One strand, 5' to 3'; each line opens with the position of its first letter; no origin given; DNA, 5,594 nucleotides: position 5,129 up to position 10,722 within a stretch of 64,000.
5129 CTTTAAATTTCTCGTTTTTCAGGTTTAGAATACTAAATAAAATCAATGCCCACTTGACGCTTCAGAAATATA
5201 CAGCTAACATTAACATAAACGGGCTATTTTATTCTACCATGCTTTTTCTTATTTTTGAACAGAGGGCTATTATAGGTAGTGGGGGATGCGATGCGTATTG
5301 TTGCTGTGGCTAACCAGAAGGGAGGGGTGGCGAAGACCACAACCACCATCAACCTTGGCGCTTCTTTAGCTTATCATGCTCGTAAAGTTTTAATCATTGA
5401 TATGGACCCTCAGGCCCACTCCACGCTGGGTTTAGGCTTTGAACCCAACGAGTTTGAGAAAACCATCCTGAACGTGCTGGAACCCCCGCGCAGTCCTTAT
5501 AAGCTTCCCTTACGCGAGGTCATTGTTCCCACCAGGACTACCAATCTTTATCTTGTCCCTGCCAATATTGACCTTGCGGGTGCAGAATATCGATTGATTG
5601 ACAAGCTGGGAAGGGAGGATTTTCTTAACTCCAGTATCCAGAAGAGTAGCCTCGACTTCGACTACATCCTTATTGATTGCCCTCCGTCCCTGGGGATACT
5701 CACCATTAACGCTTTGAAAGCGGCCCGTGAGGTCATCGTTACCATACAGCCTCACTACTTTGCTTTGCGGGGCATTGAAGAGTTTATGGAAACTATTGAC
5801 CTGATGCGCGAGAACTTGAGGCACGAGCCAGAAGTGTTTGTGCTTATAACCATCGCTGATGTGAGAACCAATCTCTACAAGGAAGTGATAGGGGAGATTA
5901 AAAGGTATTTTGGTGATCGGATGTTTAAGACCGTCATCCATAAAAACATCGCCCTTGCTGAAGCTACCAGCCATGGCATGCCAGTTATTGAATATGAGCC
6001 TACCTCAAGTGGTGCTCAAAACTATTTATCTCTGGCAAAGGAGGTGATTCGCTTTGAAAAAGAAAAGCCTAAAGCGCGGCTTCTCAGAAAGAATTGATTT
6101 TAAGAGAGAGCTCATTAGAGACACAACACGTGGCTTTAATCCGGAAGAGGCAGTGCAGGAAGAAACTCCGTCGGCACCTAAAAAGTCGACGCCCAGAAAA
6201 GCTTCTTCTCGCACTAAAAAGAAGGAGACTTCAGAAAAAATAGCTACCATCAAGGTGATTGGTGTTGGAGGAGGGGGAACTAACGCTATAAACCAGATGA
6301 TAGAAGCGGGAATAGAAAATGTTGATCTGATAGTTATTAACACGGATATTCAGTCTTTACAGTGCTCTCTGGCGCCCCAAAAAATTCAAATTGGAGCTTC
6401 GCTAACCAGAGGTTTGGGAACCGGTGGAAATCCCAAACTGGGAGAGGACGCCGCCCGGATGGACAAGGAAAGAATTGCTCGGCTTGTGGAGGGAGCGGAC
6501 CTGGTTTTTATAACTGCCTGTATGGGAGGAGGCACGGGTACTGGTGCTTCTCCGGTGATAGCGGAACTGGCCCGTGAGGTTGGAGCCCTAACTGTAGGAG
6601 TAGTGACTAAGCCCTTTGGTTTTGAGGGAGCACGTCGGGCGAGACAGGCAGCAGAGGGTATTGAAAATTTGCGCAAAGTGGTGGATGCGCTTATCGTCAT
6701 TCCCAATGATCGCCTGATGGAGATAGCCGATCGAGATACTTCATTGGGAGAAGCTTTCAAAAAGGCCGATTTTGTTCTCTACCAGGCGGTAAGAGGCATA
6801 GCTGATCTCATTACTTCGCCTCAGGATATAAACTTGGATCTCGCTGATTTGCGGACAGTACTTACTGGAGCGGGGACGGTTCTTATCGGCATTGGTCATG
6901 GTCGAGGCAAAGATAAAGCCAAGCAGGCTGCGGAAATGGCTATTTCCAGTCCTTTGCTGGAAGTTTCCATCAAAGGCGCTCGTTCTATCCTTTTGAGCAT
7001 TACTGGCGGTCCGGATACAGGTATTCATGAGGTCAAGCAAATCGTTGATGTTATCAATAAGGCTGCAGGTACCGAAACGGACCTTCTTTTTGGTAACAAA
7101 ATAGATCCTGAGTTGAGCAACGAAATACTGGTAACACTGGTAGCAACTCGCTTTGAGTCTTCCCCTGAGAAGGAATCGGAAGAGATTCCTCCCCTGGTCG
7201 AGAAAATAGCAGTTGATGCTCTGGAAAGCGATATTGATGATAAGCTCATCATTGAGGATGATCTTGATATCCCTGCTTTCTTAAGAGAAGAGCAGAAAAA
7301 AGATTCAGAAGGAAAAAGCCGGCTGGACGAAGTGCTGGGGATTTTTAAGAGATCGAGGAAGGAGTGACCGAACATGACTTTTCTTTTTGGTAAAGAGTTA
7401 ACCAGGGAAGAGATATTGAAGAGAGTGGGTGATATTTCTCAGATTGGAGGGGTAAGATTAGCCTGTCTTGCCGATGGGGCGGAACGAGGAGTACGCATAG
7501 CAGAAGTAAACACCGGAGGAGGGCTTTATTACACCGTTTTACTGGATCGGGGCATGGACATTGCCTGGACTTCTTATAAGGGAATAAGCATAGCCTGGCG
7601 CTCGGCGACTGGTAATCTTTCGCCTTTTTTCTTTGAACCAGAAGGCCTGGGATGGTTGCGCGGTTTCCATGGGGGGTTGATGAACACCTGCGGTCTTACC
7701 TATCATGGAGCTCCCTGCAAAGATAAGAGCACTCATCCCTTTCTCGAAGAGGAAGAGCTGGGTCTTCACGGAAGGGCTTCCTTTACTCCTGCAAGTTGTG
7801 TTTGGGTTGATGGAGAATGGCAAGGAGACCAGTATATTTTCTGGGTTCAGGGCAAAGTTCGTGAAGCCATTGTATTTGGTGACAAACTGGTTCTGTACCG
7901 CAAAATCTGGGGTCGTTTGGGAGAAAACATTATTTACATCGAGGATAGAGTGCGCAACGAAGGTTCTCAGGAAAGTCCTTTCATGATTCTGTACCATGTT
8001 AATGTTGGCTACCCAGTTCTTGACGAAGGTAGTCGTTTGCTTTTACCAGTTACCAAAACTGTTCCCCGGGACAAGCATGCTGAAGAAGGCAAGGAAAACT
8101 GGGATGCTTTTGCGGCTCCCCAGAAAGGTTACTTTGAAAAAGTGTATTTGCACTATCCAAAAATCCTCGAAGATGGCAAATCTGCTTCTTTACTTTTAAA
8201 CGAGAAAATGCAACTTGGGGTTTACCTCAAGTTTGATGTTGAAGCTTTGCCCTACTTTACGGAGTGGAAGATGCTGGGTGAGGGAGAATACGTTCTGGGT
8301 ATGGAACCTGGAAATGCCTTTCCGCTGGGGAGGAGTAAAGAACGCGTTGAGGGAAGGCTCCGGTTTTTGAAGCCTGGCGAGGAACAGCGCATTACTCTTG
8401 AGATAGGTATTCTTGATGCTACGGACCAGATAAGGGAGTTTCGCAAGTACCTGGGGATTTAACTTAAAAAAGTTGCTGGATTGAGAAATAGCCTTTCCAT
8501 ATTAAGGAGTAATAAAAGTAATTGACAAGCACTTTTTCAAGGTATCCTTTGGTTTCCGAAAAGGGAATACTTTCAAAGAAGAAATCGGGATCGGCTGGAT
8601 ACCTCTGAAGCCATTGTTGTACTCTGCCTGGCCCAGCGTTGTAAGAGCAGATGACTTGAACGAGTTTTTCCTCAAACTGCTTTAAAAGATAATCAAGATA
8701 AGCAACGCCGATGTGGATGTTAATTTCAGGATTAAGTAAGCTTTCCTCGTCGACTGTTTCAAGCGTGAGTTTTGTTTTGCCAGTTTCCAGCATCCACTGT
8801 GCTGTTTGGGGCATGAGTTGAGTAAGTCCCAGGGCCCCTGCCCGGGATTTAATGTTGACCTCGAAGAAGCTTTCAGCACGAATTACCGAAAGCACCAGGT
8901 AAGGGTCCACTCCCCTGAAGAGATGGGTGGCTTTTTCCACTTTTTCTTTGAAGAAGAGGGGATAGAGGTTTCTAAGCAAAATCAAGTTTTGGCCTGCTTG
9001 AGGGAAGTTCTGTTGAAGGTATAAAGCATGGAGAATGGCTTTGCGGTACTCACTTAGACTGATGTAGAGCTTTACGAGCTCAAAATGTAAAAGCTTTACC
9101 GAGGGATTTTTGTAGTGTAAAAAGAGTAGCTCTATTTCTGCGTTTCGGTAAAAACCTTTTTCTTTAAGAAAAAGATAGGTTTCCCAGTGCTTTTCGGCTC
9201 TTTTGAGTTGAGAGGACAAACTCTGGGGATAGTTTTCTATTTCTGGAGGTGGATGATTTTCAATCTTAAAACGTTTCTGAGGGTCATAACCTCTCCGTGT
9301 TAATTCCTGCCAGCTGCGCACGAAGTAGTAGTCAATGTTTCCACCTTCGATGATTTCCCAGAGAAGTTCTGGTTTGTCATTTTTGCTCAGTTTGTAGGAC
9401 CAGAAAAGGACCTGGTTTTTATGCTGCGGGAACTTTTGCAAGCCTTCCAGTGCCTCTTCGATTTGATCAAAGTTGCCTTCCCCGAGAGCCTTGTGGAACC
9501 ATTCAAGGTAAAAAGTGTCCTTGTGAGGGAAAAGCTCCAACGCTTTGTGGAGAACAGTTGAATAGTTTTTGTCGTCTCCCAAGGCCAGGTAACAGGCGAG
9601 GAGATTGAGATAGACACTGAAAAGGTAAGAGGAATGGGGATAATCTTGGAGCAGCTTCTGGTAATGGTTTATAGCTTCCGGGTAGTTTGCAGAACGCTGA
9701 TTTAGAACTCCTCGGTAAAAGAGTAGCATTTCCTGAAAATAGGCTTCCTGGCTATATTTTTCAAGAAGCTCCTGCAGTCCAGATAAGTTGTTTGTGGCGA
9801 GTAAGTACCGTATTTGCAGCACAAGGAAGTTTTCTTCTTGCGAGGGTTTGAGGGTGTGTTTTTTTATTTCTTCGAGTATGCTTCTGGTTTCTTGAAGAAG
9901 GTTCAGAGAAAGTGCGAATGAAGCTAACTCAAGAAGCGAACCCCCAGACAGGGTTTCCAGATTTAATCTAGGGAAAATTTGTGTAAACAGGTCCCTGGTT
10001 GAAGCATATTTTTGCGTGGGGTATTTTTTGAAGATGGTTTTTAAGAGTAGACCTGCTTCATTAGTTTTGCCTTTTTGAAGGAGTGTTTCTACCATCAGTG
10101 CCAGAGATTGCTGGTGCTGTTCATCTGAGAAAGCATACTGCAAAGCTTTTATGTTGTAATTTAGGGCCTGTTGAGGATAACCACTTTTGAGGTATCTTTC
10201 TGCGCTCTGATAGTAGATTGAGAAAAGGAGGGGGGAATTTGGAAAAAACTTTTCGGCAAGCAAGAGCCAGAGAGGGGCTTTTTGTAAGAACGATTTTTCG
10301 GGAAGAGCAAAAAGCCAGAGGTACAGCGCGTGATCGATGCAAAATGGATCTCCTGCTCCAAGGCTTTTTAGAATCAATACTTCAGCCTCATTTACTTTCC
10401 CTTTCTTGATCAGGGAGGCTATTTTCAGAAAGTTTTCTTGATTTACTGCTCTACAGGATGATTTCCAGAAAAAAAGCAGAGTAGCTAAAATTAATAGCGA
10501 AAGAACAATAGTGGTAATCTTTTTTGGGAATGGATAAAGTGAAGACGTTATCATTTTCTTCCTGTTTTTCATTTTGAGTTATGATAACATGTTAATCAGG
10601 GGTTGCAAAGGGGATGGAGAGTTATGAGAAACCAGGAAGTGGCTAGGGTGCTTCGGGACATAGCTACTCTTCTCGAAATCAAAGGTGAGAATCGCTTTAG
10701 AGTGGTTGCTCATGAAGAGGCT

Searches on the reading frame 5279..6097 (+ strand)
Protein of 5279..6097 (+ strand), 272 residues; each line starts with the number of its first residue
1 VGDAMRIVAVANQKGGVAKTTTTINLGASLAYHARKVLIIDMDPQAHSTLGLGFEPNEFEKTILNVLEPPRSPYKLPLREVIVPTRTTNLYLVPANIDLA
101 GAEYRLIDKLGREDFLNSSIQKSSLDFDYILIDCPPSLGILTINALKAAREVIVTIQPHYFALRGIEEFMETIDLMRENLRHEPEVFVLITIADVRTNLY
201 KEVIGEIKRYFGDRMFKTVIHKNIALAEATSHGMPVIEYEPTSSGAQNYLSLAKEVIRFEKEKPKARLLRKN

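Call 8: search_protein_families(library=pfam, proteins=[window:5279-6097:+], max_evalue=0.00001)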
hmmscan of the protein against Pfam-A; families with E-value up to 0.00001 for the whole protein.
window:5279-6097:+ (272 aa): 6 families
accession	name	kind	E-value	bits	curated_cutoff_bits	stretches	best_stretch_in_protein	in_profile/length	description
PF13614.12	AAA_31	-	1.4e-55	188.4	27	1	5-182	1-173/177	AAA domain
PF01656.29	CbiA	-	1.3e-20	74.1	25.4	1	8-236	1-125/125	CobQ/CobB/MinD/ParA nucleotide binding domain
PF06564.18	CBP_BcsQ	-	8e-14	52.2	21.3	1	5-254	1-231/234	Cellulose biosynthesis protein BcsQ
PF10609.15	ParA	-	1.5e-10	41.4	27.1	1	6-178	4-165/246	NUBPL iron-transfer P-loop NTPase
PF00142.24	Fer4_NifH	-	8.1e-10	39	25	1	13-68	7-60/271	4Fe-4S iron sulfur cluster binding proteins, NifH/frxC family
PF09140.17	MipZ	-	3.8e-07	30.1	20.7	0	7-47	2-42/262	ATPase MipZ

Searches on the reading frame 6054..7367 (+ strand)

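Call 8: search_protein_families(library=pfam, proteins=[window:6054-7367:+], max_evalue=0.00001)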
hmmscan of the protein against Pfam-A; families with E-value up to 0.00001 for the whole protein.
window:6054-7367:+ (437 aa): 2 families
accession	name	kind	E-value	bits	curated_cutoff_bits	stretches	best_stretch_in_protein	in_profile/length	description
PF00091.31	Tubulin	-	3.5e-49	168.1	33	1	66-225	2-189/190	Tubulin/FtsZ family, GTPase domain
PF12327.13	FtsZ_C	-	4.4e-27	94.6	27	1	274-367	1-94/95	FtsZ family, C-terminal domain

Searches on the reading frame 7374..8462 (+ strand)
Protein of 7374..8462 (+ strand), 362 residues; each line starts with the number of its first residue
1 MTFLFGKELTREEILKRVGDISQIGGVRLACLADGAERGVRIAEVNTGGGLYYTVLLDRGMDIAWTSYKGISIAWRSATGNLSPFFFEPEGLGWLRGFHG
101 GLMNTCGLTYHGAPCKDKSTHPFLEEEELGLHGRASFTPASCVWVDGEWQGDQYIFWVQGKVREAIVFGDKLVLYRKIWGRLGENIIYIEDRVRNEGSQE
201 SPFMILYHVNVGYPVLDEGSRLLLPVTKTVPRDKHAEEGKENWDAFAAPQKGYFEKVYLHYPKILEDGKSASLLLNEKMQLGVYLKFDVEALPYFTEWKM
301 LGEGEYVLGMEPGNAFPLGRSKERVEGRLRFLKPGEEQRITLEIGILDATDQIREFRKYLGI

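Call 8: search_protein_families(library=pfam, proteins=[window:7374-8462:+], max_evalue=0.00001)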
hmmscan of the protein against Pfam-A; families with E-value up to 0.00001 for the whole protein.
window:7374-8462:+ (362 aa): 1 family
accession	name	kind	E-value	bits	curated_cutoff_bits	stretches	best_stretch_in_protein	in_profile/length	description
PF14486.12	DUF4432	-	2.8e-104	348.6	32.5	1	38-346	2-304/304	Domain of unknown function (DUF4432)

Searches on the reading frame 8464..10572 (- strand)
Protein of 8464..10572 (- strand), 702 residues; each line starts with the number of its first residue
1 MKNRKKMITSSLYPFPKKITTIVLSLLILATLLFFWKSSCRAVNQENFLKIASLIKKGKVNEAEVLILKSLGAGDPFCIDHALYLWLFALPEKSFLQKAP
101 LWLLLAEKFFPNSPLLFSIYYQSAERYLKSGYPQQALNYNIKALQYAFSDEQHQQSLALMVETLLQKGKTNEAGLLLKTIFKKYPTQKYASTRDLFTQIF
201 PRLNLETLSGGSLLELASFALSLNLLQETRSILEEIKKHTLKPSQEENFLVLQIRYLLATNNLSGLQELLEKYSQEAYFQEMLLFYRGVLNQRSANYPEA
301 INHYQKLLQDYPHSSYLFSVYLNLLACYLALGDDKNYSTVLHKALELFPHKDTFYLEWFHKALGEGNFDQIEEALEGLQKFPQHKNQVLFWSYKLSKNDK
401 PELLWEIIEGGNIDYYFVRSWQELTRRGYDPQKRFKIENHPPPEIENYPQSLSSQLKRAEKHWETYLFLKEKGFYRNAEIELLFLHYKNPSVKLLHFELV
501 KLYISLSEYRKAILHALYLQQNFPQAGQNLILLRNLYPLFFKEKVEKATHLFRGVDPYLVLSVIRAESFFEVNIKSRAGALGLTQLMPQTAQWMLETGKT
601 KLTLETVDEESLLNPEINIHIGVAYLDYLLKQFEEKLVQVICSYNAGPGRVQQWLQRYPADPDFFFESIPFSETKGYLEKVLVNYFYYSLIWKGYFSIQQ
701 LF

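Call 8: search_protein_families(library=pfam, proteins=[window:8464-10572:-], max_evalue=0.00001)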
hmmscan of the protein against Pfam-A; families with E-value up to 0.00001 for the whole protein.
window:8464-10572:- (702 aa): 4 families
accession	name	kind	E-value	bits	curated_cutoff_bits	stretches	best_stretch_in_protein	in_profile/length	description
PF01464.25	SLT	-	6e-27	94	21.3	1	553-659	10-109/117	Transglycosylase SLT domain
PF14559.12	TPR_19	-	1.4e-07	32.2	25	0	128-190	2-62/68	Tetratricopeptide repeat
PF24575.1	TPR_Slam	-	4.5e-07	30.7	35.2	0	246-315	11-81/104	Surface lipoprotein assembly modifier, N-terminal TPR repeats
PF13428.12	TPR_14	-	8e-07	29.6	23.5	0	320-355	3-38/44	Tetratricopeptide repeat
